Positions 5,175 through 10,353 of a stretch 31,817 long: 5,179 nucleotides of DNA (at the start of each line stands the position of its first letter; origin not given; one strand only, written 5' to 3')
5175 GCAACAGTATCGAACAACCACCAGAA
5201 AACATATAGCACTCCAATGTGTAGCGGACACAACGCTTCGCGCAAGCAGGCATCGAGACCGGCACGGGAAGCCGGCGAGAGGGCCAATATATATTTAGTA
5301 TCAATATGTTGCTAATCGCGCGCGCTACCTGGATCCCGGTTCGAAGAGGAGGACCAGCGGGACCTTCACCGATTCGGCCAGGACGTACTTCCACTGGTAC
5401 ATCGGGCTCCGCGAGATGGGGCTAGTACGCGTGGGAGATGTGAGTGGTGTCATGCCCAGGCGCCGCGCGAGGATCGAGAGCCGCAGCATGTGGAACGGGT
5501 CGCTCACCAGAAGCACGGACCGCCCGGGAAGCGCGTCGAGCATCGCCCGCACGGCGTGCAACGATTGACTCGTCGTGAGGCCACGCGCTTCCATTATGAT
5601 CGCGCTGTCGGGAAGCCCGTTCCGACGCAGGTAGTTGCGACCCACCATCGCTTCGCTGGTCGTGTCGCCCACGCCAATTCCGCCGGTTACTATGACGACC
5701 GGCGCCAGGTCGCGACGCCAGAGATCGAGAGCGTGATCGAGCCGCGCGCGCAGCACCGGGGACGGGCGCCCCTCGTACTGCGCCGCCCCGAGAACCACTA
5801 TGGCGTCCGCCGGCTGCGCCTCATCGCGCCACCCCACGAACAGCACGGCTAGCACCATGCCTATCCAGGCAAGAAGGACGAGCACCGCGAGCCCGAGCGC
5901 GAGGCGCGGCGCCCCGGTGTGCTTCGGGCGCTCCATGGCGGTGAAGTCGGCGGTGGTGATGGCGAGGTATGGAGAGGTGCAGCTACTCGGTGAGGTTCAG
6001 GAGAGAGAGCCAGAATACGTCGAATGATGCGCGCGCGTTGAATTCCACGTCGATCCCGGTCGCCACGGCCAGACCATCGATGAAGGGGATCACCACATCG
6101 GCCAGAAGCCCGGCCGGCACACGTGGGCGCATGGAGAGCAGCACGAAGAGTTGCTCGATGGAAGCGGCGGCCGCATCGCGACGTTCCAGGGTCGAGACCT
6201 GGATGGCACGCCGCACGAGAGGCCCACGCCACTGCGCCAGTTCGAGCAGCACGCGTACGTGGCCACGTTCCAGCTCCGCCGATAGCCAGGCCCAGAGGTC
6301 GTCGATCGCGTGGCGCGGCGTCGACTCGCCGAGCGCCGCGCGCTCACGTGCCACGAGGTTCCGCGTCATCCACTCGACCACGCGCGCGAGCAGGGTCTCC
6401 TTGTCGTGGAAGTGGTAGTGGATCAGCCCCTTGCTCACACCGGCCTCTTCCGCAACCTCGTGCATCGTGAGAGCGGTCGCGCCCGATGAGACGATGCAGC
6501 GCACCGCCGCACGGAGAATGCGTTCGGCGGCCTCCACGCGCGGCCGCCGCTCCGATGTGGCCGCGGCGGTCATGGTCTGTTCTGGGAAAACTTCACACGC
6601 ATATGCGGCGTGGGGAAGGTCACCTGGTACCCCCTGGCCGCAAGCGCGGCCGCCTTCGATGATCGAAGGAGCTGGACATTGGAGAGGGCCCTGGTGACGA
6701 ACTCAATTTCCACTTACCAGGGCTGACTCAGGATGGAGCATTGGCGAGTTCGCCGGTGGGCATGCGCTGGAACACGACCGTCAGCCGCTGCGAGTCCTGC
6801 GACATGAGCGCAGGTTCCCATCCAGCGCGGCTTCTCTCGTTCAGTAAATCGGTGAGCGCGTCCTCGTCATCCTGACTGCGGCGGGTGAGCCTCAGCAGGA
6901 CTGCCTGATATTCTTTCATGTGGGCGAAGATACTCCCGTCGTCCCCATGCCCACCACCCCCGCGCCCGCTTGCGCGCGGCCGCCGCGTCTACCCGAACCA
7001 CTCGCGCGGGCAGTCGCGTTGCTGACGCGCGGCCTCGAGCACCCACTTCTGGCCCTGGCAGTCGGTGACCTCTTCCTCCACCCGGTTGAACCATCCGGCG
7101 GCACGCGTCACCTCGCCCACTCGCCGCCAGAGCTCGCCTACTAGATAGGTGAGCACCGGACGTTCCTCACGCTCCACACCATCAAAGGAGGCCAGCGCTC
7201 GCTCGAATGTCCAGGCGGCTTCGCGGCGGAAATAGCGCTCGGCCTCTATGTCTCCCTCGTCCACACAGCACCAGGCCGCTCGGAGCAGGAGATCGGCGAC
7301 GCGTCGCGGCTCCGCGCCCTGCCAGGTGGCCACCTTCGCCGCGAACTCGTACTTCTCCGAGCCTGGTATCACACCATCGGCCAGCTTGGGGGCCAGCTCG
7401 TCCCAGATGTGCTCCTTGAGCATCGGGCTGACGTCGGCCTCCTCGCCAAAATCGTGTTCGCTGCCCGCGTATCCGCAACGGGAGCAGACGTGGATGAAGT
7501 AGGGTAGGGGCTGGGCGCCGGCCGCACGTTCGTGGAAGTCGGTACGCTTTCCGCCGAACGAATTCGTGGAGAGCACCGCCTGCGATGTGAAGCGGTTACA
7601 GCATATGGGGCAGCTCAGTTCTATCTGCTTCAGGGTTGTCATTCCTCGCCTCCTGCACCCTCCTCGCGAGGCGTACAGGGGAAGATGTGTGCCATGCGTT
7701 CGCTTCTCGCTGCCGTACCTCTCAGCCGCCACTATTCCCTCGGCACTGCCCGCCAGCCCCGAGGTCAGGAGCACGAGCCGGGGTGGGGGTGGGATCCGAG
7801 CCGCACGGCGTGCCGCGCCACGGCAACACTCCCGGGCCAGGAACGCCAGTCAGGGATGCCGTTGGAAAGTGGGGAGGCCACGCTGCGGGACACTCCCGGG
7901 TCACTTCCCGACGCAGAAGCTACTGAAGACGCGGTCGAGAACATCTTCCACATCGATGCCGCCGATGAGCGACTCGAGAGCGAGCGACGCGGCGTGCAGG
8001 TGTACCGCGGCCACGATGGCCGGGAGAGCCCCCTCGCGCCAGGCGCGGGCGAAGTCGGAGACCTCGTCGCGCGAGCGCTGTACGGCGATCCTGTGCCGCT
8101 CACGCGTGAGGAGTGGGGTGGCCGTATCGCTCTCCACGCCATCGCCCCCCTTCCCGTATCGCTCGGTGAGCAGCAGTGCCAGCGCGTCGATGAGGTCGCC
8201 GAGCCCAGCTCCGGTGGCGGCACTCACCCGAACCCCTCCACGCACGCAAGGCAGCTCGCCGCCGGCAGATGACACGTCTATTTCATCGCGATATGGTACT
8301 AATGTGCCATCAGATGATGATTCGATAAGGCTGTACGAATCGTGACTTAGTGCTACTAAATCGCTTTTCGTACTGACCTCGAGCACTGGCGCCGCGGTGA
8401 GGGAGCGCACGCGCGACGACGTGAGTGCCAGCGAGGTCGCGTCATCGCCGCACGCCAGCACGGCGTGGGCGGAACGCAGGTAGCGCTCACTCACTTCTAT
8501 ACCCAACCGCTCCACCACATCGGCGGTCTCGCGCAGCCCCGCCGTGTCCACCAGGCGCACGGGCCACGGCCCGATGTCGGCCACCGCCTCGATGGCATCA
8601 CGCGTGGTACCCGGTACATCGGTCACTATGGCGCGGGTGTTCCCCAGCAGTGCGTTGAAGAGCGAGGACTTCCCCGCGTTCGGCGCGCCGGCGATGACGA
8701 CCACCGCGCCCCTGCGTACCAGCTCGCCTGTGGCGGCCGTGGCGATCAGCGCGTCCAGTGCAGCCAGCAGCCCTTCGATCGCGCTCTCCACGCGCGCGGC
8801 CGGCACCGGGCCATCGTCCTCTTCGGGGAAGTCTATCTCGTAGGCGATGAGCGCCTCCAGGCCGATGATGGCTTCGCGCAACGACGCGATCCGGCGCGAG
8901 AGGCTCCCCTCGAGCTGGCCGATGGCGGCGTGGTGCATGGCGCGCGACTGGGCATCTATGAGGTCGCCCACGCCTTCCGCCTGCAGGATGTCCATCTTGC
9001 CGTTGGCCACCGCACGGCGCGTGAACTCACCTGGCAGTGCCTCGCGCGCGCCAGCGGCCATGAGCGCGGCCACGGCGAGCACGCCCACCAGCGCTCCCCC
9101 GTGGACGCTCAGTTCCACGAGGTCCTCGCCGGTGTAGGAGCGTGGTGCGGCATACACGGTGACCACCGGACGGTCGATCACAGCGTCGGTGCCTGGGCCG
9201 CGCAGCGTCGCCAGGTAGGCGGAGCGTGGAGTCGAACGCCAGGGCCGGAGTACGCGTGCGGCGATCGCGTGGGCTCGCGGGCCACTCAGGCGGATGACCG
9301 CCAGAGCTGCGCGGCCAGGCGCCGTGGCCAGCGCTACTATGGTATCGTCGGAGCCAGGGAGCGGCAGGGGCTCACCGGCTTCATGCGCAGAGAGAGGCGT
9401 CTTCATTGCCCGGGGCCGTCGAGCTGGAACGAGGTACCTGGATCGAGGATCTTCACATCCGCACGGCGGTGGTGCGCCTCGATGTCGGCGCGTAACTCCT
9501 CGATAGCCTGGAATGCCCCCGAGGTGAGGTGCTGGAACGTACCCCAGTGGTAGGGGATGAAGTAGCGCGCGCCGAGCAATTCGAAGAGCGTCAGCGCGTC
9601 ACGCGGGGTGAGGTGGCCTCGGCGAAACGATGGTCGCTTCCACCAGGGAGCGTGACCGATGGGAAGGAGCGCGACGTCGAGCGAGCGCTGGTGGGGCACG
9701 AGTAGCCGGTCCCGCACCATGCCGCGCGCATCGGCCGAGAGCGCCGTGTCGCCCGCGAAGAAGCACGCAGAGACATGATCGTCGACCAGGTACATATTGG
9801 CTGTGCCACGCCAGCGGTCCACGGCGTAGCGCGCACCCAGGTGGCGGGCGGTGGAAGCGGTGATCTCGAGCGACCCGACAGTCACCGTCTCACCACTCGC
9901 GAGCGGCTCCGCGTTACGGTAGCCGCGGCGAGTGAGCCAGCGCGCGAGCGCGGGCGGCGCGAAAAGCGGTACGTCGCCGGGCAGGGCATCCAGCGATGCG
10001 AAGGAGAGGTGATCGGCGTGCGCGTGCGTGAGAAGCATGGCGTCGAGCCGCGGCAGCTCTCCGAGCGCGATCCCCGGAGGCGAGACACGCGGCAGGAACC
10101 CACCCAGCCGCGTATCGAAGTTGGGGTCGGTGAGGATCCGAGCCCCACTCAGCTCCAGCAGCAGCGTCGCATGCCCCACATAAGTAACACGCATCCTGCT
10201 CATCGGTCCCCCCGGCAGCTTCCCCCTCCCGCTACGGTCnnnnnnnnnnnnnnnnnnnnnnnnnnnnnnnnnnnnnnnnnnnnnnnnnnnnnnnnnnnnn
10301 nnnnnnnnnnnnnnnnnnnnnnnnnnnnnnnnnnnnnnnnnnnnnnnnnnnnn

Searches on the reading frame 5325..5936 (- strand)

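Call 11: search_protein_families(library=pfam, proteins=[window:5325-5936:-], max_evalue=0.001)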
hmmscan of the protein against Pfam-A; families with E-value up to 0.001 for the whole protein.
window:5325-5936:- (203 aa): 1 family
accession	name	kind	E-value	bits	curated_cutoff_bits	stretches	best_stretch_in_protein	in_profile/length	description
PF02698.23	DUF218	-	3.7e-31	108.2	27.6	1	44-190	1-132/133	DUF218 domain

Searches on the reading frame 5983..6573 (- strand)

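Call 11: search_protein_families(library=pfam, proteins=[window:5983-6573:-], max_evalue=0.001)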
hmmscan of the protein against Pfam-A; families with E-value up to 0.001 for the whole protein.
window:5983-6573:- (196 aa): 1 family
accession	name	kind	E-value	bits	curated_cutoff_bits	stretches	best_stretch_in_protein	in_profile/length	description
PF00440.29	TetR_N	-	3e-14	53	24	1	19-65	1-47/47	Bacterial regulatory proteins, tetR family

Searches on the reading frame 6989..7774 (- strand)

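Call 11: search_protein_families(library=pfam, proteins=[window:6989-7774:-], max_evalue=0.001)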
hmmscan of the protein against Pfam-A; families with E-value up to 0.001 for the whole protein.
window:6989-7774:- (261 aa): 1 family
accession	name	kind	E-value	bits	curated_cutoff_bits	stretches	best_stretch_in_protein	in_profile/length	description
PF09986.15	DUF2225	-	8.9e-25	88.1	21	1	52-254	5-212/214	Uncharacterized protein conserved in bacteria (DUF2225)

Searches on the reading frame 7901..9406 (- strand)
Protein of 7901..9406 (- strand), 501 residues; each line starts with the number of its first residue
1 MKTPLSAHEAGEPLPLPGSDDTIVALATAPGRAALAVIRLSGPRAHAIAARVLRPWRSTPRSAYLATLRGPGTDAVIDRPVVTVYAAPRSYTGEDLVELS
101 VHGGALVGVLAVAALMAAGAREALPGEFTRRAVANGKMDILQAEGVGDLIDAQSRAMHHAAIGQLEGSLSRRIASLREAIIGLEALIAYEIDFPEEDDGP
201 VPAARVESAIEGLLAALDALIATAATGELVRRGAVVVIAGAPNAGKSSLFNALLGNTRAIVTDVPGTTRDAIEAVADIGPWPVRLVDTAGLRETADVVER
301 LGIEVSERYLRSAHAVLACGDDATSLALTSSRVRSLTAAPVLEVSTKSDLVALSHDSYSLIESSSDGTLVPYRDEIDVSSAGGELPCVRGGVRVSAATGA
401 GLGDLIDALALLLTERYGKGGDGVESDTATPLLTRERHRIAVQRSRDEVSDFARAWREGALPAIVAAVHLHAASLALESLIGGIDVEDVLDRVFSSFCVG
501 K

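Call 11: search_protein_families(library=pfam, proteins=[window:7901-9406:-], max_evalue=0.001)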
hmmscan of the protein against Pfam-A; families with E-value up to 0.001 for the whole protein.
window:7901-9406:- (501 aa): 5 families
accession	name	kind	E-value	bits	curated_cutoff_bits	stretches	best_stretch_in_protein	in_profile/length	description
PF12631.12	MnmE_helical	-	1.7e-41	143.1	40.1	1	141-498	2-211/211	MnmE helical domain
PF10396.14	TrmE_N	-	1.7e-34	119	29.8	1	22-137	1-117/117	GTP-binding protein TrmE N-terminus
PF01926.29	MMR_HSR1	-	3.9e-19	69.3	21.9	1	236-324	2-87/113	50S ribosome-binding GTPase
PF02421.24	FeoB_N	-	1.6e-06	28.2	27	1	236-291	3-57/156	Ferrous iron transport protein B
PF00350.29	Dynamin_N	-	0.00053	20.5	27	0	236-267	1-32/168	Dynamin family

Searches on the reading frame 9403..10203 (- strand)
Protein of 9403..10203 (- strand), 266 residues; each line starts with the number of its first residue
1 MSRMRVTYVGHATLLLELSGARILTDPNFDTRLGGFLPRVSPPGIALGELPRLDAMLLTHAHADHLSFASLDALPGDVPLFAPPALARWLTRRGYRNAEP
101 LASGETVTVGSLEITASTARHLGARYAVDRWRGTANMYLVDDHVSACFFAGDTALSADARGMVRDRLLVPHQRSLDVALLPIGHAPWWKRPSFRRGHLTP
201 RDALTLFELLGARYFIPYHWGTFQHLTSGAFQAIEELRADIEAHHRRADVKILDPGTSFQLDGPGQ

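Call 11: search_protein_families(library=pfam, proteins=[window:9403-10203:-], max_evalue=0.001)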
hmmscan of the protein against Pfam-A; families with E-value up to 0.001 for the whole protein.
window:9403-10203:- (266 aa): 3 families
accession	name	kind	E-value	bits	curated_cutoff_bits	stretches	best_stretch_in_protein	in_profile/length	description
PF12706.13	Lactamase_B_2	-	4.3e-29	102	27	1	22-220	2-200/200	Beta-lactamase superfamily domain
PF13483.12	Lactamase_B_3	-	4.7e-14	53.1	24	1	5-219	1-160/160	Beta-lactamase superfamily domain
PF00753.33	Lactamase_B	-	6.8e-06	26.6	22.7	1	12-108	7-97/196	Metallo-beta-lactamase superfamily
